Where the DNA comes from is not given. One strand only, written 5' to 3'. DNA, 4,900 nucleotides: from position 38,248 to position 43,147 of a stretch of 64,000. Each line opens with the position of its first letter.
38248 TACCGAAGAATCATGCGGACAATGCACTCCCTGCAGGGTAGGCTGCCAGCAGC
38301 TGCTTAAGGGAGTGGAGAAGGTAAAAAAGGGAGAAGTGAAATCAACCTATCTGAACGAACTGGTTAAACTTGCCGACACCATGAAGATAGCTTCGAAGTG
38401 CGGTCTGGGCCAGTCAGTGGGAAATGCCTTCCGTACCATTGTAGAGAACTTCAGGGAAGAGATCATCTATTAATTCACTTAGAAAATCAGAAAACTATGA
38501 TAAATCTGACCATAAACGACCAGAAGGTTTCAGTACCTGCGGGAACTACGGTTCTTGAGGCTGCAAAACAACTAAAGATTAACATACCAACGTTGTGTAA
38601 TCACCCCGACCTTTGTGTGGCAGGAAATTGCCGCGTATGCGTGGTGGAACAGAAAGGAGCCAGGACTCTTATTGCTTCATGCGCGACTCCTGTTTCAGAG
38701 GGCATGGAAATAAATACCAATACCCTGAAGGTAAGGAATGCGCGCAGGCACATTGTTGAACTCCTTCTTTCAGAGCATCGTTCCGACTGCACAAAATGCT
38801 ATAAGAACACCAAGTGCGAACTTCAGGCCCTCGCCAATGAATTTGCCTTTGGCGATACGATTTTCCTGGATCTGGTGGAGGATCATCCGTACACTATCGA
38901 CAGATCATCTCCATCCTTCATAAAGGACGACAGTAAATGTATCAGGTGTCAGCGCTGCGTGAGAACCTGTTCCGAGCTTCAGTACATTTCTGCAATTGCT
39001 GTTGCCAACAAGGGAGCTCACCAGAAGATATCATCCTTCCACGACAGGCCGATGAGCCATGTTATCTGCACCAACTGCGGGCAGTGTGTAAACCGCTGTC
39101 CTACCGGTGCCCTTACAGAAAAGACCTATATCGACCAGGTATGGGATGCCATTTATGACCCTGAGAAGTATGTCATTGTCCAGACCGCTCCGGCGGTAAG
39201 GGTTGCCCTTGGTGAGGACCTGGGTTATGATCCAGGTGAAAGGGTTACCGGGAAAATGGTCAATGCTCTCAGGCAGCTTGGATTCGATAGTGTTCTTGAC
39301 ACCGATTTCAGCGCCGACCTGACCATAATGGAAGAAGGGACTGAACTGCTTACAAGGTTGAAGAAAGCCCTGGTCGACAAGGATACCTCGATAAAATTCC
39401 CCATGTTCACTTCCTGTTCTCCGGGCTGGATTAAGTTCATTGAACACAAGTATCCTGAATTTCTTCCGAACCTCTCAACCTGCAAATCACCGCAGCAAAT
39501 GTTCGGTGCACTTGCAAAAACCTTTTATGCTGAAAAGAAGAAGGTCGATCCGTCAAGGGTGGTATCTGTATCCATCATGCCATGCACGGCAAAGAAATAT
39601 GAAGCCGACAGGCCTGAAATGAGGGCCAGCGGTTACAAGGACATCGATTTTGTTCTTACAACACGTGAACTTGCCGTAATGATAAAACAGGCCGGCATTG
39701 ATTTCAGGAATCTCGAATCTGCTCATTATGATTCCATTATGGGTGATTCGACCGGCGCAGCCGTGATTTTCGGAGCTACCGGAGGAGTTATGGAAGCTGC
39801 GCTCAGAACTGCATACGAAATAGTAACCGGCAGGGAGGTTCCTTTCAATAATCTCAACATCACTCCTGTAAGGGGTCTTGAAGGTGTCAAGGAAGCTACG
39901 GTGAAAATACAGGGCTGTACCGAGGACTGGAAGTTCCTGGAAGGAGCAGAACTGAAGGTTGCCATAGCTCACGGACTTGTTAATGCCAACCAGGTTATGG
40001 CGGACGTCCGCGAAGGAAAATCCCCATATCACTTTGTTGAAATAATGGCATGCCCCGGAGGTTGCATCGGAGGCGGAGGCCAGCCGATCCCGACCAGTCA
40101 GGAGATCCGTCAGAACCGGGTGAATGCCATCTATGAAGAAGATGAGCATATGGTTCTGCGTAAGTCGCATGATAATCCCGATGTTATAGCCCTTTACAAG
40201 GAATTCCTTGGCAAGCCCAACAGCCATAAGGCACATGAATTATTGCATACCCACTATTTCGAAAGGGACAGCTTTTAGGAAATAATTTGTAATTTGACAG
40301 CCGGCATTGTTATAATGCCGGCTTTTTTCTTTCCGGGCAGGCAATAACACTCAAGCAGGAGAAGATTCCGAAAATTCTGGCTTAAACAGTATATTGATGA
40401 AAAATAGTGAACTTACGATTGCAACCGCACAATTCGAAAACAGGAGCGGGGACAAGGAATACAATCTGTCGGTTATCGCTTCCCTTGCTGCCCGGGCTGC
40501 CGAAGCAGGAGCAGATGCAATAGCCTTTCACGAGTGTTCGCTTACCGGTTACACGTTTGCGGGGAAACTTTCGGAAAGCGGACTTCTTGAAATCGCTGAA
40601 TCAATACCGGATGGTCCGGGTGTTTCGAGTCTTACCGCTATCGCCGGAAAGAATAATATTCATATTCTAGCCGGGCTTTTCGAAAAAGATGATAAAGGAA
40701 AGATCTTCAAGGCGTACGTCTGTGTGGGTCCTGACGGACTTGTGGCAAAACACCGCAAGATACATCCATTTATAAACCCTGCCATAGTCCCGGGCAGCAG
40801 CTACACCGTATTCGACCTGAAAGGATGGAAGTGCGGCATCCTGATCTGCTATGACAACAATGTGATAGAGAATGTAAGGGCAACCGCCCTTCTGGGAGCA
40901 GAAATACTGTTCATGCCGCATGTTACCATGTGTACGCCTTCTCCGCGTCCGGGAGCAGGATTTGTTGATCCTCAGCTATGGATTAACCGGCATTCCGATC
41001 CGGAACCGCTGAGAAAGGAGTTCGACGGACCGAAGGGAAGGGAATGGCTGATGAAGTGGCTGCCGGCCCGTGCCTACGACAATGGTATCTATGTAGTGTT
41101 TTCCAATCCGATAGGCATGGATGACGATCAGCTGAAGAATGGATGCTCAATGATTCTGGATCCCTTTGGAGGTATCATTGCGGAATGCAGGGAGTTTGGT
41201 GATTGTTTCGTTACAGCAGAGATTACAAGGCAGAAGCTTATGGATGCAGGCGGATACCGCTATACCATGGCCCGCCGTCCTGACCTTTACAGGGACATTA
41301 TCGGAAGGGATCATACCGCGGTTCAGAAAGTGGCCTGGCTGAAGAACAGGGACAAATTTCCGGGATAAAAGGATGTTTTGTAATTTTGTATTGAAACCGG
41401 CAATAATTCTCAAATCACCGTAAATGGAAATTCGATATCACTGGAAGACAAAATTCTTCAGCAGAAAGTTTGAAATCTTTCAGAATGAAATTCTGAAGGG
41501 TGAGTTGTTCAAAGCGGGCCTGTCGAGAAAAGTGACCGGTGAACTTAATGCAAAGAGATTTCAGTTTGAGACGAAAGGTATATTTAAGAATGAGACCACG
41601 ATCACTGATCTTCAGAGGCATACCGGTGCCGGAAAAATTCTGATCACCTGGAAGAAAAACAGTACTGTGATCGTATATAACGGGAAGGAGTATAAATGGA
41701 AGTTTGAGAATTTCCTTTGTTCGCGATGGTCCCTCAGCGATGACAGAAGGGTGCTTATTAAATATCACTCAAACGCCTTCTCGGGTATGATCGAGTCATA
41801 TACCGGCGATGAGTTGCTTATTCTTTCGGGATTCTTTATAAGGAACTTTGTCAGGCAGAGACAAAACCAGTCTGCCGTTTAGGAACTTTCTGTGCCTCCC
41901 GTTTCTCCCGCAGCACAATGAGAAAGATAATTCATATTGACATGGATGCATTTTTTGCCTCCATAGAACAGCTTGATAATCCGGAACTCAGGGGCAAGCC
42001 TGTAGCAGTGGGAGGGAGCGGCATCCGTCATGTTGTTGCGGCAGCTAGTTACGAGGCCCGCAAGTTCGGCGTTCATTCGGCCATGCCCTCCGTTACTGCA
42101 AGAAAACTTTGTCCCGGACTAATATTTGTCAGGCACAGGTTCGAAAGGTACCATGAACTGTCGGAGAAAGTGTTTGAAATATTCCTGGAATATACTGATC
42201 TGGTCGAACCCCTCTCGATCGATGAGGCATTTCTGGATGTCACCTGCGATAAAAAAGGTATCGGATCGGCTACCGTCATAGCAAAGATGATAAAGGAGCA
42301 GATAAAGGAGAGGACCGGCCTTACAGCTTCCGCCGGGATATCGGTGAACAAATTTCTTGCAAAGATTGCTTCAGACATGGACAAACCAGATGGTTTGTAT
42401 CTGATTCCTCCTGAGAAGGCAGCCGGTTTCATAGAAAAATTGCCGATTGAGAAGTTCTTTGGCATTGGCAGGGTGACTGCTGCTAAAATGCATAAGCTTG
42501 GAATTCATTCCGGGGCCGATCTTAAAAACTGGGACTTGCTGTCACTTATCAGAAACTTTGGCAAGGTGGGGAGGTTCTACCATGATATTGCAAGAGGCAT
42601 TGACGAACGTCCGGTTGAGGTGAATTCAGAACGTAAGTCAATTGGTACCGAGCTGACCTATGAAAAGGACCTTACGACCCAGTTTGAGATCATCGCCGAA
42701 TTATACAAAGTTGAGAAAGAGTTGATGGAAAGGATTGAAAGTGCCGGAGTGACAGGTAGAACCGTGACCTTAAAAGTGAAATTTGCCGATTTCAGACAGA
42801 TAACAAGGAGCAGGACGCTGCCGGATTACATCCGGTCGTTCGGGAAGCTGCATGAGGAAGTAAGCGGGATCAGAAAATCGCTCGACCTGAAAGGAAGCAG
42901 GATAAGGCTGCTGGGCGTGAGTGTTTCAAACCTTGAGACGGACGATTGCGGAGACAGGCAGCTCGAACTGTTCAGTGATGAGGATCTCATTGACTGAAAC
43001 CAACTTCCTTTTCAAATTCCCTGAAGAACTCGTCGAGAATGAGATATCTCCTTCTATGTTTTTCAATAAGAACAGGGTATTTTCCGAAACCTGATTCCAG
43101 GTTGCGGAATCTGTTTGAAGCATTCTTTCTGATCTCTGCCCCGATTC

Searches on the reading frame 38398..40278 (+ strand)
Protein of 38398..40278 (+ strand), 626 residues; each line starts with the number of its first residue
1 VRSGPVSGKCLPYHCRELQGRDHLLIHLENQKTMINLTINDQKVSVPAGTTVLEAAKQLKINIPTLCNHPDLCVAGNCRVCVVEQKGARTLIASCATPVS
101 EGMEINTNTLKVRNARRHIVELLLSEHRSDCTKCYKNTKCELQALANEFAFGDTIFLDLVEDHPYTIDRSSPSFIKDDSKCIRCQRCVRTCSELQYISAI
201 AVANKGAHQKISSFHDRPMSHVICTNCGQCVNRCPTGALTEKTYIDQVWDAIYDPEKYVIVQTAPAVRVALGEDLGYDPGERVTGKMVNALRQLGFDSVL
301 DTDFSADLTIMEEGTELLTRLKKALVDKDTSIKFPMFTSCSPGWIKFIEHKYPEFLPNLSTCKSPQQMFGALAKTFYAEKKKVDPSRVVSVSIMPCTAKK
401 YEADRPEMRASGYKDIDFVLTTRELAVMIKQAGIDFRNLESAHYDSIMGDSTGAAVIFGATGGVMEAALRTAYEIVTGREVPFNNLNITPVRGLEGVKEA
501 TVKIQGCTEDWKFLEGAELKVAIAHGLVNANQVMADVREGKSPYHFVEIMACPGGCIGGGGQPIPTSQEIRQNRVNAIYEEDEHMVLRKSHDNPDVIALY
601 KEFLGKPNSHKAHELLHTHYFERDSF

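Call 17: search_protein_families(library=pfam, proteins=[window:38398-40278:+], max_evalue=0.00001)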
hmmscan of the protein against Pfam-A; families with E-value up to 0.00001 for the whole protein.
window:38398-40278:+ (626 aa): 10 families
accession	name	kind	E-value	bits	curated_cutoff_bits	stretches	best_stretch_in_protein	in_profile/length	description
PF02906.19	Fe_hyd_lg_C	-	7.1e-97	324.3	22.1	1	257-560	1-245/245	Iron only hydrogenase large subunit, C-terminal domain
PF02256.22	Fe_hyd_SSU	-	8.9e-27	93.3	24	1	568-623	1-56/56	Iron hydrogenase small subunit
PF13510.11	Fer2_4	-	1.6e-20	73.4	22.8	1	33-109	2-81/82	2Fe-2S iron-sulfur cluster binding domain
PF10588.14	NADH-G_4Fe-4S_3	-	1.5e-12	47.2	27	1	116-149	1-34/40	NADH-ubiquinone oxidoreductase-G iron-sulfur binding region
PF22117.2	Fer4_Nqo3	-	1.4e-09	38.5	27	1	177-240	7-67/67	NADH-quinone oxidoreductase subunit 3, ferredoxin-like domain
PF12838.12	Fer4_7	-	2e-07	31.8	27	1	180-238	1-52/52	4Fe-4S dicluster domain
PF13484.11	Fer4_16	-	1.3e-06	29.5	30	0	224-246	2-21/66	4Fe-4S double cluster binding domain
PF00111.32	Fer2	-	1.3e-06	28.7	21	1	38-85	2-47/77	2Fe-2S iron-sulfur cluster binding domain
PF13187.11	Fer4_9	-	3.2e-06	27.5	27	1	180-238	1-51/52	4Fe-4S dicluster domain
PF14697.11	Fer4_21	-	5.3e-06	26.9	35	1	177-238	4-56/59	4Fe-4S dicluster domain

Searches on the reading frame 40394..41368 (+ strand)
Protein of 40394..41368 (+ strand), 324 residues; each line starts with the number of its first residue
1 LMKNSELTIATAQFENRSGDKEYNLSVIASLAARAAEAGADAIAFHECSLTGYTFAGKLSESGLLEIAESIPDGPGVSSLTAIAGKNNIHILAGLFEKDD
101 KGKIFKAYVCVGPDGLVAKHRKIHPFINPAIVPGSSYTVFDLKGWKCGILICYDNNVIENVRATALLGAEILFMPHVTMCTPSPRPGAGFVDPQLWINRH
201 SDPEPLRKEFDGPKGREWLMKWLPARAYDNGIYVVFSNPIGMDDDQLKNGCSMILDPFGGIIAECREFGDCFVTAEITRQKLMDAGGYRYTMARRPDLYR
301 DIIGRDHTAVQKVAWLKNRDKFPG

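Call 17: search_protein_families(library=pfam, proteins=[window:40394-41368:+], max_evalue=0.00001)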
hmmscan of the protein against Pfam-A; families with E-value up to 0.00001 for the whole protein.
window:40394-41368:+ (324 aa): 1 family
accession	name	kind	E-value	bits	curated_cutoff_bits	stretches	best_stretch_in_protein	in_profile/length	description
PF00795.27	CN_hydrolase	-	2.3e-39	135.7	23.2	1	8-281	1-250/256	Carbon-nitrogen hydrolase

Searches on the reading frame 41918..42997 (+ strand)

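Call 17: search_protein_families(library=pfam, proteins=[window:41918-42997:+], max_evalue=0.00001)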
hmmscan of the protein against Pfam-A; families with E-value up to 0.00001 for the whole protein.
window:41918-42997:+ (359 aa): 4 families
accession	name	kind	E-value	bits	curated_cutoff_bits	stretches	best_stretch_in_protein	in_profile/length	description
PF00817.25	IMS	-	9.2e-53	178.6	23.2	1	7-153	1-148/148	impB/mucB/samB family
PF11799.13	IMS_C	-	1.4e-24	87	20.7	1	239-351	1-109/109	impB/mucB/samB family C-terminal domain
PF11798.14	IMS_HHH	-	1.2e-07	32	24.4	1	167-196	3-32/32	IMS family HHH motif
PF21999.2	IMS_HHH_1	-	5.7e-06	27.1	27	0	182-229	5-53/53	DNA polymerase-iota, thumb domain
